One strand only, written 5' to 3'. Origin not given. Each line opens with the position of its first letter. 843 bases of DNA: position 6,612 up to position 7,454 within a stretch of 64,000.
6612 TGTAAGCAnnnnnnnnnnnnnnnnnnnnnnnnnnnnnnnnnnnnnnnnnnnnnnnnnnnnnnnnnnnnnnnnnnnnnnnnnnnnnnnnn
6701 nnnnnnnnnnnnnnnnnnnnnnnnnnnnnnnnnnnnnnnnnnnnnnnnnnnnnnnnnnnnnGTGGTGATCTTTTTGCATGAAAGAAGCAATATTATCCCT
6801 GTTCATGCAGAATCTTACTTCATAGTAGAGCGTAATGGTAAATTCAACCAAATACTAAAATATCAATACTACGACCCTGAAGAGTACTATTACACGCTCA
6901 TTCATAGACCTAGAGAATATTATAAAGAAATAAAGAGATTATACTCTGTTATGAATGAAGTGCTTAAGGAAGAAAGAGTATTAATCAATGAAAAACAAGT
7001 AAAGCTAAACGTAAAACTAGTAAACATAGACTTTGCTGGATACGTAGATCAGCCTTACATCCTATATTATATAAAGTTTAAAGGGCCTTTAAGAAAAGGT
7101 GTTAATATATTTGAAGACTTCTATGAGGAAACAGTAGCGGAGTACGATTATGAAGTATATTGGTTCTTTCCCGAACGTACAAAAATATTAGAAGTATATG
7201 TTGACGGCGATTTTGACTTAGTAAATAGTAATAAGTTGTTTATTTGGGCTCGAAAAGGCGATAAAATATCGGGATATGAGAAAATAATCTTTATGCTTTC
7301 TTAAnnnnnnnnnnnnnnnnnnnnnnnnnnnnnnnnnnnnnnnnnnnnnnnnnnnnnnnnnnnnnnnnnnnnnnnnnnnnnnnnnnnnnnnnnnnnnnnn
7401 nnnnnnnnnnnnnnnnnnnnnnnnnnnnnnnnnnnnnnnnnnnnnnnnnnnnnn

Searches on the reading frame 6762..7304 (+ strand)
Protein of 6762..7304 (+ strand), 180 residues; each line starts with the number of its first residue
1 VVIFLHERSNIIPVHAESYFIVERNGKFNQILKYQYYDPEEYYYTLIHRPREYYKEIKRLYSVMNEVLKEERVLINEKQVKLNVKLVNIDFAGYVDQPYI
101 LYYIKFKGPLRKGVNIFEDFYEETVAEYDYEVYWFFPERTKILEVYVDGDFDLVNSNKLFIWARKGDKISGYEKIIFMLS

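Call 37: search_protein_families(library=pfam, proteins=[window:6762-7304:+], max_evalue=0.01)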
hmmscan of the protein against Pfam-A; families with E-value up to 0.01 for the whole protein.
window:6762-7304:+ (180 aa): 0 families

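Call 59: list_cluster_members(proteins=[window:26462-26650:-, window:26666-26800:-, window:6762-7304:+])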
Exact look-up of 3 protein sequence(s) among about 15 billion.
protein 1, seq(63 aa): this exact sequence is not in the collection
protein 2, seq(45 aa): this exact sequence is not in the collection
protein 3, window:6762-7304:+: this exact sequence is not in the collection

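Call 81: find_homologous_proteins(query=window:6774-7304:+)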
Query window:6774-7304:+ (176 aa): 14 proteins with E <= 0.001 among 50 candidates.
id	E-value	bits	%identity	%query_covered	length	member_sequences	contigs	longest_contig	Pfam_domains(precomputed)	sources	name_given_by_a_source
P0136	3.6e-109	380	98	100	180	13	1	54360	-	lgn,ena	-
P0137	6.4e-87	308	77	100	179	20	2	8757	-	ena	-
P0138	1.2e-85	304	75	100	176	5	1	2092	-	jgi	-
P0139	4.0e-75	270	66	98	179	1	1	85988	-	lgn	-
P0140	3.6e-72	260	66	96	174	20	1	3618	-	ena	-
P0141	1.6e-71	258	66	96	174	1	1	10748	-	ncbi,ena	-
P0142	1.1e-70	255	67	95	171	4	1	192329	-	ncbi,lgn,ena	-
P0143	4.7e-53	198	53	98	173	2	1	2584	-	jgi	-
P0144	4.7e-52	194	75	64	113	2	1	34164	-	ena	-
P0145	2.9e-48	182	47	100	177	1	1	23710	-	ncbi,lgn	ncbi:MAG: hypothetical protein ABWW69_05970 [Pyrodictiaceae archaeon]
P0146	3.2e-48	182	51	99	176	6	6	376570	-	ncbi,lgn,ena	-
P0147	1.6e-42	163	46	94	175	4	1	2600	-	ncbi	-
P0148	2.1e-40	156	40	97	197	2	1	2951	-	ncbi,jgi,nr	ncbi:MAG TPA: hypothetical protein ENG52_04815 [Nitrososphaeria archaeon]|nr:hypothetical protein [N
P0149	9.6e-29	118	38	99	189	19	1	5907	-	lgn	-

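Call 84: find_encoding_contigs(protein=P0146, flank=3000, max_places=3)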
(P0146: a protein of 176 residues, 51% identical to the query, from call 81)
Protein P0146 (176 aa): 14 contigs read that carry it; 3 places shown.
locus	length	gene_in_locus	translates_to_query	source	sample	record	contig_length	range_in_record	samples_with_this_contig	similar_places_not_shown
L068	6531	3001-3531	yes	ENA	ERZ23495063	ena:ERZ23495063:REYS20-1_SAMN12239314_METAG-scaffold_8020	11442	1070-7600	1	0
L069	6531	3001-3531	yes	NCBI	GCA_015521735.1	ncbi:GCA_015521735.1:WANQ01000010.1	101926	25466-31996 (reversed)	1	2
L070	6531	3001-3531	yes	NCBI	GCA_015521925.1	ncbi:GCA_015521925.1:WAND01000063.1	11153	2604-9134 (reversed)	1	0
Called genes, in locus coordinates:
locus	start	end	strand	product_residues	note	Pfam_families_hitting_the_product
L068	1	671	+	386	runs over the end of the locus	PF02562:PhoH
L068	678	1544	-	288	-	PF25133:TYW2_N_2, PF02005:TRM, PF02475:TRM5-TYW2_MTfase, PF09445:Methyltransf_15 (weak)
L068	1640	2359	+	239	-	PF10015:ThermoDBP-RP_arch, PF20754:Thermo-DBP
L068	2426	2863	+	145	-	-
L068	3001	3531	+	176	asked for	-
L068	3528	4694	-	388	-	PF26466:DNA_primase_lrg_N, PF04104:DNA_primase_lrg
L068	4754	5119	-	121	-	-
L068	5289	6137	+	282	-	PF01048:PNP_UDP_1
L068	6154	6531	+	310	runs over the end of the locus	PF00294:PfkB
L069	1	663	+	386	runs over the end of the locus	PF02562:PhoH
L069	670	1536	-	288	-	PF25133:TYW2_N_2, PF02005:TRM, PF02475:TRM5-TYW2_MTfase, PF09445:Methyltransf_15 (weak)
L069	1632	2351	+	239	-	PF10015:ThermoDBP-RP_arch, PF20754:Thermo-DBP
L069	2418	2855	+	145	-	-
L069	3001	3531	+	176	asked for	-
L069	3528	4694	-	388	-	PF26466:DNA_primase_lrg_N, PF04104:DNA_primase_lrg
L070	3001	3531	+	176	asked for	-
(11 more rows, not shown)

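Call 85: predict_structure(alignment_id=A11)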
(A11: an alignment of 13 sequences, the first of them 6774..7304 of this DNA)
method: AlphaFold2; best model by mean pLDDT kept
length: 176 residues; sequences in the alignment: 13
mean_pLDDT: 93.9   pTM: 0.86
mean pLDDT of the five models: 93.9, 93.9, 93.4, 92.9, 92.5
residues with pLDDT >= 90: 160; 70-90: 10; 50-70: 1; < 50: 5
segments of 3 or more residues with pLDDT < 50: 1-5
pLDDT, mean of each block of 10 residues (from residue 1): 61 98 98 94 95 96 95 98 95 97 98 95 94 98 95 96 94 97
secondary structure, 60 per line:
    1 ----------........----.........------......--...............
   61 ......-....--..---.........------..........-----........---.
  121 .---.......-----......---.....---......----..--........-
elements in order: E11-18 E23-31 H38-43 H46-66 E68-71 E79-87 E94-103 E109-116 E125-131 E137-142 E146-150 E154-159 E168-175

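Call 90: fold_search(model_id=the predicted structure, library=pdb)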
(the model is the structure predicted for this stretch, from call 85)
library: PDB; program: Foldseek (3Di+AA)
matches with E <= 10: 1146; with E <= 0.001: 92
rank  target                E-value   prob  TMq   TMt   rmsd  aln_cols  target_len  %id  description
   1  9gce                  3.0e-06  1.00  0.46  0.48  10.2       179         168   12  Ang-1 domain of the HupE/UreJ-2 protein from Rhodobacteraceae bacterium RbAng-1a with Cu bound (released 2025-09-10)
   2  4p8q_B                4.9e-06  0.98  0.29  0.09  13.4       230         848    9  Crystal Structure of Human Insulin Regulated Aminopeptidase with Alanine in Active Site (released 2014-12-03)
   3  4pj6_B                6.5e-06  0.99  0.33  0.09  13.1       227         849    9  Crystal Structure of Human Insulin Regulated Aminopeptidase with Lysine in Active Site (released 2014-12-03)
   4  4p8q_A                7.4e-06  1.00  0.35  0.09  12.3       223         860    8  Crystal Structure of Human Insulin Regulated Aminopeptidase with Alanine in Active Site (released 2014-12-03)
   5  7zyf_A                9.1e-06  0.97  0.30  0.09  12.2       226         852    8  Insulin regulated aminopeptidase (IRAP) in complex with a nanomolar alpha hydroxy beta amino acid based inhibitor. (released 2022-07-20)
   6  6s7t_E                1.0e-05  1.00  0.37  0.18  12.7       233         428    8  Cryo-EM structure of human oligosaccharyltransferase complex OST-B (released 2019-12-18)
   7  3se6_B                1.3e-05  1.00  0.38  0.11  11.3       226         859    8  Crystal structure of the human Endoplasmic Reticulum Aminopeptidase 2 (released 2011-12-21)
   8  4e36_A                1.3e-05  1.00  0.36  0.10  11.4       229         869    9  Crystal structure of the human Endoplasmic Reticulum Aminopeptidase 2 variant N392K (released 2012-08-29)
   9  5ab2_B                1.4e-05  1.00  0.37  0.10  11.6       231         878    9  Crystal structure of aminopeptidase ERAP2 with ligand (released 2015-09-30)
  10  4e36_B                1.5e-05  1.00  0.36  0.10  11.4       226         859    9  Crystal structure of the human Endoplasmic Reticulum Aminopeptidase 2 variant N392K (released 2012-08-29)
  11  5k1v_B                1.6e-05  1.00  0.40  0.11  11.0       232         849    9  Crystal structure of Endoplasmic Reticulum aminopeptidase 2 (ERAP2) in complex with a diaminobenzoic acid derivative l (released 2017-03-29)
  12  3kd4_A                1.9e-05  1.00  0.38  0.16   9.2       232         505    7  CRYSTAL STRUCTURE OF A PUTATIVE PROTEASE (BDI_1141) FROM PARABACTEROIDES DISTASONIS ATCC 8503 AT 2.00 A RESOLUTION (released 2009-11-24)
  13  3se6_A                1.9e-05  1.00  0.37  0.10  11.3       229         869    8  Crystal structure of the human Endoplasmic Reticulum Aminopeptidase 2 (released 2011-12-21)
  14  4jbs_B                1.9e-05  1.00  0.37  0.10  11.2       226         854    9  Crystal structure of the human Endoplasmic Reticulum Aminopeptidase 2 in complex with PHOSPHINIC PSEUDOTRIPEPTIDE inhi (released 2013-12-11)
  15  7p7p_B                2.2e-05  0.99  0.37  0.10  11.4       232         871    9  Crystal structure of ERAP2 aminopeptidase in complex with phosphinic pseudotripeptide((1R)-1-Amino-3-phenylpropyl){(2S (released 2022-01-26)
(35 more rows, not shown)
